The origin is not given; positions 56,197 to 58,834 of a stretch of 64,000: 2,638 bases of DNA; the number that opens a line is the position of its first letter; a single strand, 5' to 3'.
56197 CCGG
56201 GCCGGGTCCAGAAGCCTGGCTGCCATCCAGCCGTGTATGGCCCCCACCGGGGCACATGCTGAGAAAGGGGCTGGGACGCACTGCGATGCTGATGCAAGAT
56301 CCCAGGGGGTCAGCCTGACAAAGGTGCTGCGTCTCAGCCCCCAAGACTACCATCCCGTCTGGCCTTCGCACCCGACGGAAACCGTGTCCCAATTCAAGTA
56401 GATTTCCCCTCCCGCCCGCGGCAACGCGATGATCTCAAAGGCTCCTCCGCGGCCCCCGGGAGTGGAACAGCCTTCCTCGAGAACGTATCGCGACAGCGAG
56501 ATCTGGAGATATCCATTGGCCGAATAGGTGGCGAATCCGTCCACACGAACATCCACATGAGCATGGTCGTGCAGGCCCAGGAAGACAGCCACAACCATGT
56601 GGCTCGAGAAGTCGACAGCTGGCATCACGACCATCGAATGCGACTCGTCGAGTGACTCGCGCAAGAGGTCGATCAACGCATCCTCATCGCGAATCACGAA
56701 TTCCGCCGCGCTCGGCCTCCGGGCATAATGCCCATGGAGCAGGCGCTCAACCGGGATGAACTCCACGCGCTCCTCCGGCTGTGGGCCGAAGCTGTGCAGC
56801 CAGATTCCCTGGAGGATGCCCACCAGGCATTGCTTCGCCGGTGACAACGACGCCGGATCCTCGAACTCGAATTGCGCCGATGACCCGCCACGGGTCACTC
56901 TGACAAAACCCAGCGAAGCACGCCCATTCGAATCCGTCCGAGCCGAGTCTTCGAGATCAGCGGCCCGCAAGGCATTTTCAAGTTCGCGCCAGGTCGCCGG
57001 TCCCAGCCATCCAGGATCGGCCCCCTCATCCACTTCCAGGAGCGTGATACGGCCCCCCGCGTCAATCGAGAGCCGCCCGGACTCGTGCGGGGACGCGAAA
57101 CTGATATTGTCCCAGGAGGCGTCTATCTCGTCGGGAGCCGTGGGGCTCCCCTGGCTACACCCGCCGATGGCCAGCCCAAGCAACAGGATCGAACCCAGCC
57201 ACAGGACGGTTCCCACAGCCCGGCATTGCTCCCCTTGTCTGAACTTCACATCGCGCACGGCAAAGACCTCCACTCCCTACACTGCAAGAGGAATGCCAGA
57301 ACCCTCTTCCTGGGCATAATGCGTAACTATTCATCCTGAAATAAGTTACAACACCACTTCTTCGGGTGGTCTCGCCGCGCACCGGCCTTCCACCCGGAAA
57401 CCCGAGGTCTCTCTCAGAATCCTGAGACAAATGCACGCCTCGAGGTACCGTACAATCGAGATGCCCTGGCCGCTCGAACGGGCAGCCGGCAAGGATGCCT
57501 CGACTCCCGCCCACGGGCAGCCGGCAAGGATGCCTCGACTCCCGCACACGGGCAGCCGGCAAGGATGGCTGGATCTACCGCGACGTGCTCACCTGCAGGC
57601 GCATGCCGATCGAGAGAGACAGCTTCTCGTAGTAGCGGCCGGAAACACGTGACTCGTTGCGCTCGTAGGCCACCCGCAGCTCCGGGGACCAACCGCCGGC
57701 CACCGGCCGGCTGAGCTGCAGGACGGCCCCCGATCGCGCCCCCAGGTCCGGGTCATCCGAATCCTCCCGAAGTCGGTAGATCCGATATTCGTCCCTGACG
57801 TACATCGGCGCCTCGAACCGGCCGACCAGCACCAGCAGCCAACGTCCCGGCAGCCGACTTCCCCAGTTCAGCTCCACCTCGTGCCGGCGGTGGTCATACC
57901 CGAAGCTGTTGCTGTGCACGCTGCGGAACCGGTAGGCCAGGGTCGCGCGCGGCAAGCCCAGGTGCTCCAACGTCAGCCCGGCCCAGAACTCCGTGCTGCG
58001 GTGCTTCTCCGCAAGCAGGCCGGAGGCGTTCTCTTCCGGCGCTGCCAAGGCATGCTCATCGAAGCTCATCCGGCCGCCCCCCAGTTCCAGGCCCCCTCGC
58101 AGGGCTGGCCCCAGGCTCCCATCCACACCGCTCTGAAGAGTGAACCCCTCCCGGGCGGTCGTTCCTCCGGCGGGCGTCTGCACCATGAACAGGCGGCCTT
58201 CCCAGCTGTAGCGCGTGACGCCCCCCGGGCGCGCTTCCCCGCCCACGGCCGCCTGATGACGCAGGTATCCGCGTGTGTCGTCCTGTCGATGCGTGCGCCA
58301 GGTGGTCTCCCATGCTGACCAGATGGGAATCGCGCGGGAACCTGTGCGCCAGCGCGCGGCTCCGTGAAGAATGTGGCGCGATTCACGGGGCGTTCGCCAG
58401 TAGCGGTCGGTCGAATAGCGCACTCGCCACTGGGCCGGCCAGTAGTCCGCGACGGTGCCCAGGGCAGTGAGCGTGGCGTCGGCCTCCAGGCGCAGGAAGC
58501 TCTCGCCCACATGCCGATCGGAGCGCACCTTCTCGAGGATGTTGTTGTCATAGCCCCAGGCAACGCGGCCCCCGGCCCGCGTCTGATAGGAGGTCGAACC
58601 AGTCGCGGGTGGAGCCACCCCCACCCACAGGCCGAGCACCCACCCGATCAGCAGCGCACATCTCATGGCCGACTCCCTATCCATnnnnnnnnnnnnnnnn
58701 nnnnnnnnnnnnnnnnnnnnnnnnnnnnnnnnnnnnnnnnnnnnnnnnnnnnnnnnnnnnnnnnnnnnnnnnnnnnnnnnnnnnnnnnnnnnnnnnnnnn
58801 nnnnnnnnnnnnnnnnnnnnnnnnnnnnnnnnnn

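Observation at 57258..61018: Self-contained sigma-54 circuit: activator two-component system, enhancer-like 36-bp repeats, -24/-12 promoter, lipoprotein gene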

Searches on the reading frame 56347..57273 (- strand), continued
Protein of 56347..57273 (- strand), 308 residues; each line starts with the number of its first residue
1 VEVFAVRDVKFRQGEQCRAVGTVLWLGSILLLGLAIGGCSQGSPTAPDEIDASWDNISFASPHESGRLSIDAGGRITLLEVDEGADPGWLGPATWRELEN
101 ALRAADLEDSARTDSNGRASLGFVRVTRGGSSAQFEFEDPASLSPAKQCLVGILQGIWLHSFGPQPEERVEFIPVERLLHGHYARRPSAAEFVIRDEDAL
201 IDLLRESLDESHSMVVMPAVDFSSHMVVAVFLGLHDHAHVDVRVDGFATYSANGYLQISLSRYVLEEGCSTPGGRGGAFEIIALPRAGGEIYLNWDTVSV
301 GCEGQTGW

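Call 59: find_encoding_contigs(protein=P0017, flank=7000, max_places=2)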
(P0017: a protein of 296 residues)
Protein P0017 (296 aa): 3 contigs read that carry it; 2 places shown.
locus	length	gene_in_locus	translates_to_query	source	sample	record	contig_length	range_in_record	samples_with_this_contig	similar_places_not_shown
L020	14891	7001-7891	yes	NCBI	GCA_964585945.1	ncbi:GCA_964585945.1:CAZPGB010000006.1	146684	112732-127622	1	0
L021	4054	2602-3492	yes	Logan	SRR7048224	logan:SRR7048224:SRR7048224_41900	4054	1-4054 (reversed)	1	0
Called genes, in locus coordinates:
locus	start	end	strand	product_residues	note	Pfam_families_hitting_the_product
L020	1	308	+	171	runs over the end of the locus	PF03840:SecG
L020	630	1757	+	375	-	PF00850:Hist_deacetyl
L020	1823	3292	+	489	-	PF00672:HAMP, PF00512:HisKA, PF02518:HATPase_c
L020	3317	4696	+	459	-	PF00072:Response_reg, PF00158:Sigma54_activat, PF13191:AAA_16 (weak), PF14532:Sigma54_activ_2, PF00004:AAA (weak), PF07728:AAA_5, PF25601:AAA_lid_14, PF02954:HTH_8, +1 more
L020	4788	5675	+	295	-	-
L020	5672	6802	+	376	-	-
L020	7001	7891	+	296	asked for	-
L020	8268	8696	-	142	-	PF01894:YjbQ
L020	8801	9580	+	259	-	PF02616:SMC_ScpA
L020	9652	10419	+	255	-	PF04079:SMC_ScpB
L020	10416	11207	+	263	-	PF01479:S4, PF00849:PseudoU_synth_2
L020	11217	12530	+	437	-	PF02224:Cytidylate_kin, PF13189:Cytidylate_kin2, PF01553:Acyltransferase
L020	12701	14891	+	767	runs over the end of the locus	PF17092:PCB_OB (faint), PF00575:S1 (weak), PF00575:S1, PF00575:S1, PF23459:S1_RRP5, PF00575:S1, PF23459:S1_RRP5 (weak), PF00575:S1, +3 more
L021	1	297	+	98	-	?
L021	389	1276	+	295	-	-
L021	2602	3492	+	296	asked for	-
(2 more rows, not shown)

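Call 60: find_encoding_contigs(protein=P0027, flank=7000, max_places=2)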
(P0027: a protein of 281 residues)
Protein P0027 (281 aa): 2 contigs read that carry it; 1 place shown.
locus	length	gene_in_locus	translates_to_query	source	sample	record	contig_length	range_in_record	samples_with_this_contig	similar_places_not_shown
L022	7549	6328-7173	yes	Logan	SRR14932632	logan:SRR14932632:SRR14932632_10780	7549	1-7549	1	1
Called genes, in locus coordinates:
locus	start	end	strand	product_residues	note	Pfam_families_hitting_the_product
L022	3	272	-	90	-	?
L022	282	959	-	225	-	PF01127:Sdh_cyt (weak)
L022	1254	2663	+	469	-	PF00672:HAMP, PF00512:HisKA, PF02518:HATPase_c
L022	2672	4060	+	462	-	PF00072:Response_reg, PF00158:Sigma54_activat, PF01078:Mg_chelatase (faint), PF14532:Sigma54_activ_2, PF00004:AAA (weak), PF07728:AAA_5, PF25601:AAA_lid_14, PF02954:HTH_8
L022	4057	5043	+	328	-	-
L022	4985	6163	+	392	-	-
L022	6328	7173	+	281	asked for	-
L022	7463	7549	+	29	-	?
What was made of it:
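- The five genes travel together even where the flanking genes differ (L022, call 60).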

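Call 66: search_solved_structures(query=A2, max_evalue=1)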
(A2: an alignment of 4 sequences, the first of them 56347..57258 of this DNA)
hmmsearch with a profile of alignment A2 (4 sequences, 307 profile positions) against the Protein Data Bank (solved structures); distinct sequences matched with E-value up to 1: 3.
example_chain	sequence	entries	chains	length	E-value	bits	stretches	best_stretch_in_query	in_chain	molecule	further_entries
8zeh_J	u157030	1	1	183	0.16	14.2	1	129-162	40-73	Fucoxanthin chl a/c light-harvesting protein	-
1iq7_A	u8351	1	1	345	0.49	12.5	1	210-300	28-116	Ovotransferrin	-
4myp_A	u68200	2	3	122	0.83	11.8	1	104-175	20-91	Iron-regulated surface determinant protein A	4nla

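Call 70: find_encoding_contigs(protein=P0036, flank=7000, max_places=2)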
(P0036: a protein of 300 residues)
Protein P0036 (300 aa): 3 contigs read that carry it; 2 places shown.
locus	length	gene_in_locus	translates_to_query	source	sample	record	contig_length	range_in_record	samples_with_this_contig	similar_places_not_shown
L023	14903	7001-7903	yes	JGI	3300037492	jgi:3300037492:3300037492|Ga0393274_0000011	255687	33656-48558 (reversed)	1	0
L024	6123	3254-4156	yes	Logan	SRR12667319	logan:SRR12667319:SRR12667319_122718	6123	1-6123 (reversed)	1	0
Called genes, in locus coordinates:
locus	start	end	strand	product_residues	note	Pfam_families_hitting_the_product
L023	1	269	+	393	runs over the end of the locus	PF00162:PGK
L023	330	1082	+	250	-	PF00121:TIM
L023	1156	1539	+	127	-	-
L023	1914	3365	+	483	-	PF00672:HAMP, PF00512:HisKA, PF02518:HATPase_c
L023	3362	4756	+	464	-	PF00072:Response_reg, PF00158:Sigma54_activat, PF13191:AAA_16 (weak), PF14532:Sigma54_activ_2, PF07728:AAA_5 (weak), PF25601:AAA_lid_14, PF02954:HTH_8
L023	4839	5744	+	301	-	-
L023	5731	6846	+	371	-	-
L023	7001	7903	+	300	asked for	PF14343:PrcB_C (weak)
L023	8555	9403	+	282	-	PF02616:SMC_ScpA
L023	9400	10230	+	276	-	PF04079:SMC_ScpB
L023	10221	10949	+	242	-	PF01479:S4, PF00849:PseudoU_synth_2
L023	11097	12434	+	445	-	PF00275:EPSP_synthase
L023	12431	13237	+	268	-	PF02224:Cytidylate_kin, PF13189:Cytidylate_kin2 (faint)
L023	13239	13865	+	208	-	PF01553:Acyltransferase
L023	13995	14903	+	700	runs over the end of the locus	PF17092:PCB_OB (faint), PF21710:Spt6_S1 (faint), PF00575:S1, PF00575:S1, PF23459:S1_RRP5, PF00575:S1, PF23459:S1_RRP5 (weak), PF00575:S1, +1 more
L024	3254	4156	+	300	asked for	PF14343:PrcB_C (weak)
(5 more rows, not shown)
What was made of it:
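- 56347..57258 (-): Target gene: a 303-aa lipoprotein. It has a signal peptide and lipobox (…LAIGG-C34), an N-terminal domain of unknown type, and a C-terminal PrcB-like domain (about residues 170-298) with two invariant Cys. One relative has a precomputed weak PrcB_C hit (call 70).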

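Call 71: find_encoding_contigs(protein=P0022, flank=7000, max_places=2)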
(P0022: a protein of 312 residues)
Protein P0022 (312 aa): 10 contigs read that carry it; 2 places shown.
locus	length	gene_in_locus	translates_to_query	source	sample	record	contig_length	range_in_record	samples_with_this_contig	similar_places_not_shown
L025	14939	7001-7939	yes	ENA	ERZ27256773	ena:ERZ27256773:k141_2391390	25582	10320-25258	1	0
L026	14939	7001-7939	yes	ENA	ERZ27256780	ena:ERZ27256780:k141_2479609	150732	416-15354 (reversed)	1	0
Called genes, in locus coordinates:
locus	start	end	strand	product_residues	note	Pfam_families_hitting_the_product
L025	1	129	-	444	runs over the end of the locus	PF02310:B12-binding (weak), PF04055:Radical_SAM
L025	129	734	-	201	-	PF14385:DUF4416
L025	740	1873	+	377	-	PF00850:Hist_deacetyl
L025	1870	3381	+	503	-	PF00672:HAMP, PF00512:HisKA, PF02518:HATPase_c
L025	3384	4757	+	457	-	PF00072:Response_reg, PF13191:AAA_16 (faint), PF00158:Sigma54_activat, PF14532:Sigma54_activ_2, PF07728:AAA_5, PF00004:AAA (weak), PF25601:AAA_lid_14, PF02954:HTH_8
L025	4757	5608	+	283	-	-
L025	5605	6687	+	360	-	-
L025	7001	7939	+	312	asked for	-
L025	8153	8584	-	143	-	PF01894:YjbQ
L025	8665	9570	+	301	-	PF02616:SMC_ScpA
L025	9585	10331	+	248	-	PF04079:SMC_ScpB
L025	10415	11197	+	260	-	PF01479:S4, PF00849:PseudoU_synth_2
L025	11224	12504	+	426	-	PF02224:Cytidylate_kin, PF13189:Cytidylate_kin2, PF13671:AAA_33 (weak), PF01553:Acyltransferase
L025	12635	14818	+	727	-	PF17092:PCB_OB (faint), PF21710:Spt6_S1 (faint), PF00575:S1 (weak), PF00575:S1, PF23459:S1_RRP5, PF00575:S1, PF23459:S1_RRP5 (weak), PF00575:S1, +2 more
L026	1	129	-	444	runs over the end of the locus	PF02310:B12-binding (weak), PF04055:Radical_SAM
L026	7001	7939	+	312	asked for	-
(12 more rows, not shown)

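Call 73: search_protein_families(library=pfam, proteins=[L022:4057-5043:+, L023:4839-5744:+, L025:4757-5608:+, L014:2345-3481:+, L020:4788-5675:+, L022:4985-6163:+, L023:5731-6846:+, L025:5605-6687:+, L014:3478-4689:+], max_evalue=0.1)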
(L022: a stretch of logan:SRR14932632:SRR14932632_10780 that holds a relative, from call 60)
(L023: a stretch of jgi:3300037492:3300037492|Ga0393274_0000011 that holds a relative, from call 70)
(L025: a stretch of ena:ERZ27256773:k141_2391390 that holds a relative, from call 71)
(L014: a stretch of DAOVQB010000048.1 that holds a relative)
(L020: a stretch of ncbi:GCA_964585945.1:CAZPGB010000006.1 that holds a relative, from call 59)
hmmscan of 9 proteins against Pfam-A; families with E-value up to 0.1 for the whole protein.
L022:4057-5043:+ (328 aa): 0 families

L023:4839-5744:+ (301 aa): 0 families

L025:4757-5608:+ (283 aa): 0 families

L014:2345-3481:+ (378 aa): 1 family
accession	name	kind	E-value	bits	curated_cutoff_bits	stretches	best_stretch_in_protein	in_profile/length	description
PF06370.16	DUF1069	-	0.015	15.3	25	1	58-114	141-194/206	Protein of unknown function (DUF1069)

L020:4788-5675:+ (295 aa): 0 families

L022:4985-6163:+ (392 aa): 1 family
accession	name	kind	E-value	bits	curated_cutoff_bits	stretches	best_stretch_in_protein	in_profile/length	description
PF13505.12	OMP_b-brl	-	0.072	13.7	28.7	0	34-61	3-32/175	Outer membrane protein beta-barrel domain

L023:5731-6846:+ (371 aa): 0 families

L025:5605-6687:+ (360 aa): 0 families

L014:3478-4689:+ (403 aa): 0 families

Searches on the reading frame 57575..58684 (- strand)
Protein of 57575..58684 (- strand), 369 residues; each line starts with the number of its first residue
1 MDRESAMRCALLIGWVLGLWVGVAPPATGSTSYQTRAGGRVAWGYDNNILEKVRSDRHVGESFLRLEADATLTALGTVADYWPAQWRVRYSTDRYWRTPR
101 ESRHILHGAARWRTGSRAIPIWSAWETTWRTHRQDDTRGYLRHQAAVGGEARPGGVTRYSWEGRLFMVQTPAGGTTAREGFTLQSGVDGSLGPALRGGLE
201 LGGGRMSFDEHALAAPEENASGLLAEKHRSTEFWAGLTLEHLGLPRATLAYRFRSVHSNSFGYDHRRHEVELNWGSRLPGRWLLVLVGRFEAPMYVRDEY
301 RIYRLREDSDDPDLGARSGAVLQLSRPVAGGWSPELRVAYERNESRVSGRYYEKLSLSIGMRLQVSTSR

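Call 5: search_protein_families(library=pfam, proteins=[window:57575-58684:-], max_evalue=0.01)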
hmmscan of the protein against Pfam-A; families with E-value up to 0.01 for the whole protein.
window:57575-58684:- (369 aa): 0 families

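Call 26: find_homologous_proteins(query=window:57575-58666:-, max_evalue=0.001)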
Query window:57575-58666:- (363 aa): 5 proteins with E <= 0.001 among 8000 candidates.
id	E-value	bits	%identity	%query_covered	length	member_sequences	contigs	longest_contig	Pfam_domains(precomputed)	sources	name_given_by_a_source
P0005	5.2e-244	827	100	100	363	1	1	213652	-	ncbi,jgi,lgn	-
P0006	4.4e-130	453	59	98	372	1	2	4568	-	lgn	-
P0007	4.6e-124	433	57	95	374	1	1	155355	-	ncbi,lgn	-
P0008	4.1e-69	252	41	92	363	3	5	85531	-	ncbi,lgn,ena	-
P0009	1.5e-65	240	39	98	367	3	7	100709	-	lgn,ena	-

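Call 27: find_encoding_contigs(protein=P0005, flank=3000, max_places=5)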
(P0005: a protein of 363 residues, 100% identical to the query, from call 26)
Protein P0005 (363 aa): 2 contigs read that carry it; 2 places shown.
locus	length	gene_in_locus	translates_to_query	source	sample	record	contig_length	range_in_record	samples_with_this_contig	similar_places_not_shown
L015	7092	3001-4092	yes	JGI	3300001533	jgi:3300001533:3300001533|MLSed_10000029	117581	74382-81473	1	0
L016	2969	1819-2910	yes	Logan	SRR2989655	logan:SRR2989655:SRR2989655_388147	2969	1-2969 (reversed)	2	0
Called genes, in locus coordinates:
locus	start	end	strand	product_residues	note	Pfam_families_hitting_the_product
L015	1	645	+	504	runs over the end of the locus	PF00672:HAMP, PF00512:HisKA, PF02518:HATPase_c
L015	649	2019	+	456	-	PF00072:Response_reg, PF13191:AAA_16 (faint), PF00158:Sigma54_activat, PF14532:Sigma54_activ_2, PF07728:AAA_5, PF00004:AAA (weak), PF25601:AAA_lid_14, PF02954:HTH_8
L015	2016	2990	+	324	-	-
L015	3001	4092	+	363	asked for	-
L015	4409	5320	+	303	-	-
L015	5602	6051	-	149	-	PF01894:YjbQ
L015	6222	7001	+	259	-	PF02616:SMC_ScpA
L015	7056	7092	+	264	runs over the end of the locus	PF04079:SMC_ScpB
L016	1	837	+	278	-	?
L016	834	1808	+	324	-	-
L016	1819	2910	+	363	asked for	-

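Call 28: find_encoding_contigs(protein=P0006, flank=5000, max_places=3)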
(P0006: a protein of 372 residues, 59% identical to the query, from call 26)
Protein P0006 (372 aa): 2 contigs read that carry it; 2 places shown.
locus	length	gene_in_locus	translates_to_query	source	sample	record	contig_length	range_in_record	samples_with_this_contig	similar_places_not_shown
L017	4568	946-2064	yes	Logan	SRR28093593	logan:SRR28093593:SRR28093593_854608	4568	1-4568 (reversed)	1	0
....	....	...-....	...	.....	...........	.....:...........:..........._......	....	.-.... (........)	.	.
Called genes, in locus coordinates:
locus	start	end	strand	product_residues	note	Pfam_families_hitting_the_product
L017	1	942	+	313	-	?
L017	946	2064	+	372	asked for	-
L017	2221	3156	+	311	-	-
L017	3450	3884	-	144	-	PF01894:YjbQ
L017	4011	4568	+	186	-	?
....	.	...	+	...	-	?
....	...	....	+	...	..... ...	-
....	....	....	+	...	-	-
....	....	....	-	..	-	?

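Call 40: search_protein_families(library=ncbifam, proteins=[window:57575-58666:-], max_evalue=0.01)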
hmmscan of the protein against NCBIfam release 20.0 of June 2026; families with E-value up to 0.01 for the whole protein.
window:57575-58666:- (363 aa): 0 families

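Call 42: predict_structure(alignment_id=A4)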
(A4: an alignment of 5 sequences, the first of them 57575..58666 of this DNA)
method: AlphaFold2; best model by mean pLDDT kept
length: 363 residues; sequences in the alignment: 5
mean_pLDDT: 75.7   pTM: 0.72
mean pLDDT of the five models: 75.7, 75.4, 74.8, 70.4, 63.6
residues with pLDDT >= 90: 107; 70-90: 142; 50-70: 53; < 50: 61
segments of 3 or more residues with pLDDT < 50: 1-8, 10-24, 45-52, 209-219, 291-306
pLDDT, mean of each block of 10 residues (from residue 1): 41 43 66 88 51 74 87 80 88 81 82 85 70 78 86 92 71 90 91 94 61 44 84 90 90 63 89 89 75 42 50 90 89 79 69 89 54
secondary structure, 60 per line:
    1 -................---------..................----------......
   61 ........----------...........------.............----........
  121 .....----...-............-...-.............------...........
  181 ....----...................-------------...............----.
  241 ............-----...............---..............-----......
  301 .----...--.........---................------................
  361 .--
elements in order: H2-17 E27-44 E55-68 E79-89 E96-108 E113-125 E134-145 E151-163 E170-184 E189-203 H204-207 E221-235 E240-252 E258-272 E276-289 H295-301 E311-319 E326-338 E345-361
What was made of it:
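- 57575..58666 (-): hyp2, 363 aa. A signal peptide followed by a predicted 16-strand outer-membrane beta-barrel. AlphaFold model with pLDDT 75.7, pTM 0.72 and 16 strands (call 42).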

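Call 51: fold_search(model_id=the predicted structure, library=pdb)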
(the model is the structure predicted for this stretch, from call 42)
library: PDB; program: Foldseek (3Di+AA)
matches with E <= 10: 1064; with E <= 0.001: 475
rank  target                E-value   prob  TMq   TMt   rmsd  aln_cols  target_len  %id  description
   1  5dl5                  1.2e-10  1.00  0.48  0.43  12.0       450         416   10  Crystal structure of Acinetobacter baumannii OccAB1 (released 2016-02-03)
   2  3kvn_X                2.7e-10  1.00  0.22  0.15  23.0       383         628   13  Crystal structure of the full-length autotransporter EstA from Pseudomonas aeruginosa (released 2010-01-26)
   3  5ldv                  6.4e-10  1.00  0.46  0.42   9.2       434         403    8  Crystal Structures of MOMP from Campylobacter jejuni (released 2016-10-26)
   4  5ldt_A                6.4e-10  1.00  0.43  0.40  12.2       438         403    8  Crystal Structures of MOMP from Campylobacter jejuni (released 2016-10-26)
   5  4v3g_A                8.3e-10  1.00  0.44  0.48  12.6       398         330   10  Crystal structure of CymA from Klebsiella oxytoca (released 2015-06-03)
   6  3kvn_A                8.3e-10  1.00  0.23  0.16  23.0       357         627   14  Crystal structure of the full-length autotransporter EstA from Pseudomonas aeruginosa (released 2010-01-26)
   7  2r4o_A                8.9e-10  1.00  0.31  0.28  19.3       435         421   10  Crystal structure of the long-chain fatty acid transporter FadL mutant delta NPA (released 2008-09-16)
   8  6z38                  1.3e-09  1.00  0.37  0.33  14.7       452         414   10  TodX deltaS2S3 mutant monoaromatic hydrocarbon channel (released 2020-11-04)
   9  3szd_A                1.6e-09  1.00  0.43  0.43  14.2       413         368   14  Crystal structure of Pseudomonas aeruginosa OccK2 (OpdF) (released 2012-02-08)
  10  4fms_B                1.7e-09  1.00  0.43  0.42  14.0       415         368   12  Crystal structure of Pseudomonas aeruginosa OccK2 (OpdF) in complex with glucuronate (released 2013-03-13)
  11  3szd_B                1.7e-09  1.00  0.42  0.41  14.4       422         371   11  Crystal structure of Pseudomonas aeruginosa OccK2 (OpdF) (released 2012-02-08)
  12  3pgs_B                2.1e-09  1.00  0.36  0.32  16.2       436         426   10  Phe3Gly mutant of EcFadL (released 2011-05-25)
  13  4v3g_B                2.5e-09  1.00  0.38  0.41  13.2       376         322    9  Crystal structure of CymA from Klebsiella oxytoca (released 2015-06-03)
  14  8jto                  2.5e-09  1.00  0.34  0.36  11.0       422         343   10  Outer membrane porin of Burkholderia pseudomallei (BpsOmp38) in complex with ceftazidime (released 2024-06-26)
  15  2iwv_A                2.9e-09  1.00  0.45  0.56  12.0       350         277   12  Structure of the monomeric outer membrane porin OmpG in the open and closed conformation (released 2006-08-14)
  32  4y25                  1.3e-08  1.00  0.48  0.57   6.4       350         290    9  Bacterial polysaccharide outer membrane secretin (released 2016-03-16)
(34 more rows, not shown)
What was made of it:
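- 57575..58666 (-): Foldseek hits to many outer-membrane barrels at E of about 1e-10 to 1e-8; the best superpositions are PgaA 4y25 and PelB 9h80_M (call 51).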
